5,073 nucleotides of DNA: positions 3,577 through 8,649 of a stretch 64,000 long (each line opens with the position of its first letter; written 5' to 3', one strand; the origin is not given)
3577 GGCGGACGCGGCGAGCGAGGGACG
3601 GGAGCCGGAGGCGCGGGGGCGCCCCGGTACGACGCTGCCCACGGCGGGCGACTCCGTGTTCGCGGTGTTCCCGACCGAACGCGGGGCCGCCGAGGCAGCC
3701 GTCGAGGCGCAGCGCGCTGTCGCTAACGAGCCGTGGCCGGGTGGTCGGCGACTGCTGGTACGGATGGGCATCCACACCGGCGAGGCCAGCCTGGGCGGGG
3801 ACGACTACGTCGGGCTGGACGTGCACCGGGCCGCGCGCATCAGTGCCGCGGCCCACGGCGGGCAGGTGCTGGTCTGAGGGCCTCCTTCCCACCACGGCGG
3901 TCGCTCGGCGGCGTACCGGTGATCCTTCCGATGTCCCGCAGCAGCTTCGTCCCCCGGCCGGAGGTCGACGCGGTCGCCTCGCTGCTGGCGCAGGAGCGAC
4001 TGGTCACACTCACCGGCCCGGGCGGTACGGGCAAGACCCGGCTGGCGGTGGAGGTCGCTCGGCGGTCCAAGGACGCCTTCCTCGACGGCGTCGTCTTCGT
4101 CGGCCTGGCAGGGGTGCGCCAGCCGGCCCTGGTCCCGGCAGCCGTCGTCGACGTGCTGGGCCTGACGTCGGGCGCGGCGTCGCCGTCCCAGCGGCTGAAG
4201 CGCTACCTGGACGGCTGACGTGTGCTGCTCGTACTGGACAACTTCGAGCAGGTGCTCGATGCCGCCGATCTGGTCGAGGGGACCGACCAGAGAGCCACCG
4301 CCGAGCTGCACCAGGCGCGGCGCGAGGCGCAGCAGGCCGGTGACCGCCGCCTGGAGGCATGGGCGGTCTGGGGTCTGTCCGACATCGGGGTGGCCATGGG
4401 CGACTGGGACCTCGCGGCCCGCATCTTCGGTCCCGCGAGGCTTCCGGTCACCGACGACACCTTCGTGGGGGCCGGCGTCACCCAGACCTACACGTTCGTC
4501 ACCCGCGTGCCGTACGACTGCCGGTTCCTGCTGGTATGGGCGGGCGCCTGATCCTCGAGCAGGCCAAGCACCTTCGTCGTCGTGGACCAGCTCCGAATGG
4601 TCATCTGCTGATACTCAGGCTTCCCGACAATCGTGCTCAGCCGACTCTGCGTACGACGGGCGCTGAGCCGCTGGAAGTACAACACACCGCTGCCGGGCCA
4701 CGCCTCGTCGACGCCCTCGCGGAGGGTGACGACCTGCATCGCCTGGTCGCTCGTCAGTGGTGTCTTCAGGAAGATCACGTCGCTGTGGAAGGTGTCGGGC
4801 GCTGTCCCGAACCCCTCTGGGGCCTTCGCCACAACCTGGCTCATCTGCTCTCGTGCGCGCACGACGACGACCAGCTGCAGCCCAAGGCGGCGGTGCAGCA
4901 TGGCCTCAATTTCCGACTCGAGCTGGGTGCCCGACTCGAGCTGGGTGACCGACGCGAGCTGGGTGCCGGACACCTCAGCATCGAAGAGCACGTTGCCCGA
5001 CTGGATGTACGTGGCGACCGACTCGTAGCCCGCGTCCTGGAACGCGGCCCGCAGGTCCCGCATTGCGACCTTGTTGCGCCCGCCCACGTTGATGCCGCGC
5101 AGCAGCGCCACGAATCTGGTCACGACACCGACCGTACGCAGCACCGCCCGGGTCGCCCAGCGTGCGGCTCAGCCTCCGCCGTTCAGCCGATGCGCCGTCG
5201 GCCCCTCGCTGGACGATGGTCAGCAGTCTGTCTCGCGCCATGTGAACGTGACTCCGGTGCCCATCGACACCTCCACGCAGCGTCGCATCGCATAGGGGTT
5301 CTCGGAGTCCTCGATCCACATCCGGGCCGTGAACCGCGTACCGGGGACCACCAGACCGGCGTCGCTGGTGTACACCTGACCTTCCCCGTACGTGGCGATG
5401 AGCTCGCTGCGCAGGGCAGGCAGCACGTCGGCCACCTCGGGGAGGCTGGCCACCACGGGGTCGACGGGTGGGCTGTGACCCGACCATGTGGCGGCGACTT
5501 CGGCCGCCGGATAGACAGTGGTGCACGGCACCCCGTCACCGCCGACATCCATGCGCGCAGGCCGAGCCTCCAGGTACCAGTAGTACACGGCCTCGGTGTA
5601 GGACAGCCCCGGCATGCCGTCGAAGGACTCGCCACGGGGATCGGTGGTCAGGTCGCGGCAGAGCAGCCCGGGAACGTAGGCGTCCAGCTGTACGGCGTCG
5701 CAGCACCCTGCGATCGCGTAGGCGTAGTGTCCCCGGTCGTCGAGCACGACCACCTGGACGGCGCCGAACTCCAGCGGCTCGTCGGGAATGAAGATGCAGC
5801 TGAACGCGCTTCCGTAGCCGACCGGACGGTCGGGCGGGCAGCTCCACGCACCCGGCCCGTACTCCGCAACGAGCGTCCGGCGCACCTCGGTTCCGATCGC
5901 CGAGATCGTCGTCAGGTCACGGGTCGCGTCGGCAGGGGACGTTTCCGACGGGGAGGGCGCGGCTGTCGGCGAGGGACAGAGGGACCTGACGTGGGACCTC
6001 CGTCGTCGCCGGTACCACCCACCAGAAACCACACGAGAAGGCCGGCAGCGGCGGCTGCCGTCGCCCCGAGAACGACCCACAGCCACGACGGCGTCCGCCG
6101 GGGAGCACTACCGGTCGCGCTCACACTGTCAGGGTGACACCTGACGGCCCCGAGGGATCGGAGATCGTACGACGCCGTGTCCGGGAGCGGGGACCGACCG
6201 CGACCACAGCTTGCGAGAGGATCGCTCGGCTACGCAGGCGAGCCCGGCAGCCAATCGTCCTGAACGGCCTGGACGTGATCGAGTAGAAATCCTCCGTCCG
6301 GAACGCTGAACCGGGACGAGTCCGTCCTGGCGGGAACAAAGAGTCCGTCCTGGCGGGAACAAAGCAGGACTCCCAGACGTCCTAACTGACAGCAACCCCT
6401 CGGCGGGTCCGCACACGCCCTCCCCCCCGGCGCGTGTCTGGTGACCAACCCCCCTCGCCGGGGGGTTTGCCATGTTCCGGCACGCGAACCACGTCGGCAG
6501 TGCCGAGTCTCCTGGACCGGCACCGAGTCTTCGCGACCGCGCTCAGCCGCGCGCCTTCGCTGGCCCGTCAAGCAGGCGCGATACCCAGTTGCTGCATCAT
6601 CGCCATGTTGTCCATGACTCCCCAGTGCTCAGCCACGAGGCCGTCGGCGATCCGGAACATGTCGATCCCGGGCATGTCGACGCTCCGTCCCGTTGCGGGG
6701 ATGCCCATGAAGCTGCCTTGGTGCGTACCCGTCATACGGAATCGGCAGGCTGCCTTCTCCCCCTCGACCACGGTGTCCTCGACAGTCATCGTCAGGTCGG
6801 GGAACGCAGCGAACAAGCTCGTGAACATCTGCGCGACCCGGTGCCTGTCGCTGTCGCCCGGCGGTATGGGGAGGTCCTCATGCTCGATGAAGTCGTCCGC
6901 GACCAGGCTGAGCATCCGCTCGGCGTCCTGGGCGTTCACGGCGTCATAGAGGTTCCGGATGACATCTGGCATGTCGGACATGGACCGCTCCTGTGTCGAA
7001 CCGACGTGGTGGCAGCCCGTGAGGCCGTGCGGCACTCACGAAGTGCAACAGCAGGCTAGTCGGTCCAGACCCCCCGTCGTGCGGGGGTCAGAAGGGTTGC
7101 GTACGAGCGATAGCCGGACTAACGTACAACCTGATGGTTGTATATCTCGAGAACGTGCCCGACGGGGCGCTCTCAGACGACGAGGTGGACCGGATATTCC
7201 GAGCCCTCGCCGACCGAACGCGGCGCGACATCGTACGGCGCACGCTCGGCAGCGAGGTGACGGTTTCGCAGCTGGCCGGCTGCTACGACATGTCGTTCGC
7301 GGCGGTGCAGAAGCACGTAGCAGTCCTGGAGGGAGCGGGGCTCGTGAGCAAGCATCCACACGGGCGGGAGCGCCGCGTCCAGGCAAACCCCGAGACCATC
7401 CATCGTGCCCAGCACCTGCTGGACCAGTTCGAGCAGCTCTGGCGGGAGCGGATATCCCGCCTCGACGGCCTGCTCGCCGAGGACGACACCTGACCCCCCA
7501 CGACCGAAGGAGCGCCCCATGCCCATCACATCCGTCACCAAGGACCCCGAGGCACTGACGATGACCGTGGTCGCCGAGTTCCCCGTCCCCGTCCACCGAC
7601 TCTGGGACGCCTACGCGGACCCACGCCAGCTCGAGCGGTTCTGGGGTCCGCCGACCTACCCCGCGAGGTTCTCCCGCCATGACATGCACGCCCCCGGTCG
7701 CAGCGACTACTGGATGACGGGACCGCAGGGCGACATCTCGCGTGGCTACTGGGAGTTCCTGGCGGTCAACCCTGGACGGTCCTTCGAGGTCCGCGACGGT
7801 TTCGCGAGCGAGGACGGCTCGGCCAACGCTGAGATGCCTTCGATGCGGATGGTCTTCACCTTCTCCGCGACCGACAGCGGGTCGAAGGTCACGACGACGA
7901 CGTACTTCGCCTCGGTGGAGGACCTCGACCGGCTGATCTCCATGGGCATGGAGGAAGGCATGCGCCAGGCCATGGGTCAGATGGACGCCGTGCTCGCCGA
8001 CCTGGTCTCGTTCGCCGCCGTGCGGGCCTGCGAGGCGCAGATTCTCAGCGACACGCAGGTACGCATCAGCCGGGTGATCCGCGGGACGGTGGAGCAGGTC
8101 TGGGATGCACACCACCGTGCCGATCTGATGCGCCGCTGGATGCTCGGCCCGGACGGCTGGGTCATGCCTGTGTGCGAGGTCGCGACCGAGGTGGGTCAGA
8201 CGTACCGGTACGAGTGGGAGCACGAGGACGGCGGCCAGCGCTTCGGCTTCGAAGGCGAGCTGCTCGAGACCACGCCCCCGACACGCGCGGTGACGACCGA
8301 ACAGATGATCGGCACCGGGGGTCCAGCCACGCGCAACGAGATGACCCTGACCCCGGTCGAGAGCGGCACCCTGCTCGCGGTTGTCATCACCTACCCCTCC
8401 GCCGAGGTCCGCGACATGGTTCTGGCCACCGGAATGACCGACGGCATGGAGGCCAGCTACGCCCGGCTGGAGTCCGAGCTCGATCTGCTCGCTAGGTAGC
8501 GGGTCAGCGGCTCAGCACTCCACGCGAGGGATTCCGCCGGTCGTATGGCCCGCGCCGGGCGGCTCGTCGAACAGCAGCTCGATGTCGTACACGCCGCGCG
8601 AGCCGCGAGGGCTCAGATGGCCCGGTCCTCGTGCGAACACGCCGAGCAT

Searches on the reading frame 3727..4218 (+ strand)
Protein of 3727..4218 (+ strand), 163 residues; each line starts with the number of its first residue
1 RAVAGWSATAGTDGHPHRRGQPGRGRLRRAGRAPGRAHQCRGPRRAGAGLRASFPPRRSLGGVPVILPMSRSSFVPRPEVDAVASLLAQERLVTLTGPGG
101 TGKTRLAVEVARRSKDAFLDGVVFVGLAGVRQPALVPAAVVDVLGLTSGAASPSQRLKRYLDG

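Call 47: search_protein_families(library=pfam, proteins=[window:3727-4218:+], max_evalue=0.01)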
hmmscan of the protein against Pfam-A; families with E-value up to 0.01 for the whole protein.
window:3727-4218:+ (163 aa): 4 families
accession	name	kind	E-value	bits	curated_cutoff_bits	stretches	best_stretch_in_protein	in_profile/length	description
PF20720.3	nSTAND3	-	7.9e-05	22.8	27.2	1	74-113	1-40/155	Novel STAND NTPase 3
PF13481.12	AAA_25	-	0.00013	22.1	27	1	69-112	12-55/195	AAA domain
PF13191.12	AAA_16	-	0.00017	22.5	32.6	1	80-125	9-56/167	AAA ATPase domain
PF02562.22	PhoH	-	0.0028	17.6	27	1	83-111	12-40/205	PhoH-like protein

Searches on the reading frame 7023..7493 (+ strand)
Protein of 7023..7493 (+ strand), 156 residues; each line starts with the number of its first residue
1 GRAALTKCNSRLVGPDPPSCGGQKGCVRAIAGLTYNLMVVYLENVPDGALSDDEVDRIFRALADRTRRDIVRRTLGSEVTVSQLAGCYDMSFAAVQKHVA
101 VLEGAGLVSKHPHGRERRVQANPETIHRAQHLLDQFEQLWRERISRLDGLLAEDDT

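Call 60: search_protein_families(library=pfam, proteins=[window:7023-7493:+], max_evalue=0.01)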
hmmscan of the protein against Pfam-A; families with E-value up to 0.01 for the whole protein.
window:7023-7493:+ (156 aa): 4 families
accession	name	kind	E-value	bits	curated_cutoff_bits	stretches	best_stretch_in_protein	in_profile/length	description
PF12840.13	HTH_20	-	2.1e-06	28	27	1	62-108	1-48/51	Helix-turn-helix domain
PF01022.26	HTH_5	-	0.00025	21.3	22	1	64-110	1-47/47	Bacterial regulatory protein, arsR family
PF12802.13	MarR_2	-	0.001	19.7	27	1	77-118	17-60/61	MarR family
PF25212.1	HVO_A0114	-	0.0077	16.4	27.6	0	54-121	12-79/84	HVO_A0114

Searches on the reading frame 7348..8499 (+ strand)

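Call 60: search_protein_families(library=pfam, proteins=[window:7348-8499:+], max_evalue=0.01)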
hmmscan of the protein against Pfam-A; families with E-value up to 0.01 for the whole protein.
window:7348-8499:+ (383 aa): 3 families
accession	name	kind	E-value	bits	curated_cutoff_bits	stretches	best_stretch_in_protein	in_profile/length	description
PF08327.17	AHSA1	-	2.4e-32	112.2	22.1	2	247-378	3-124/125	Activator of Hsp90 ATPase homolog 1-like protein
PF10604.15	Polyketide_cyc2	-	2.6e-11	44.4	27.4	2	236-378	2-141/142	Polyketide cyclase / dehydrase and lipid transport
PF03364.25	Polyketide_cyc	-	0.00071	20.3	23.4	0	247-349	4-97/126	Polyketide cyclase / dehydrase and lipid transport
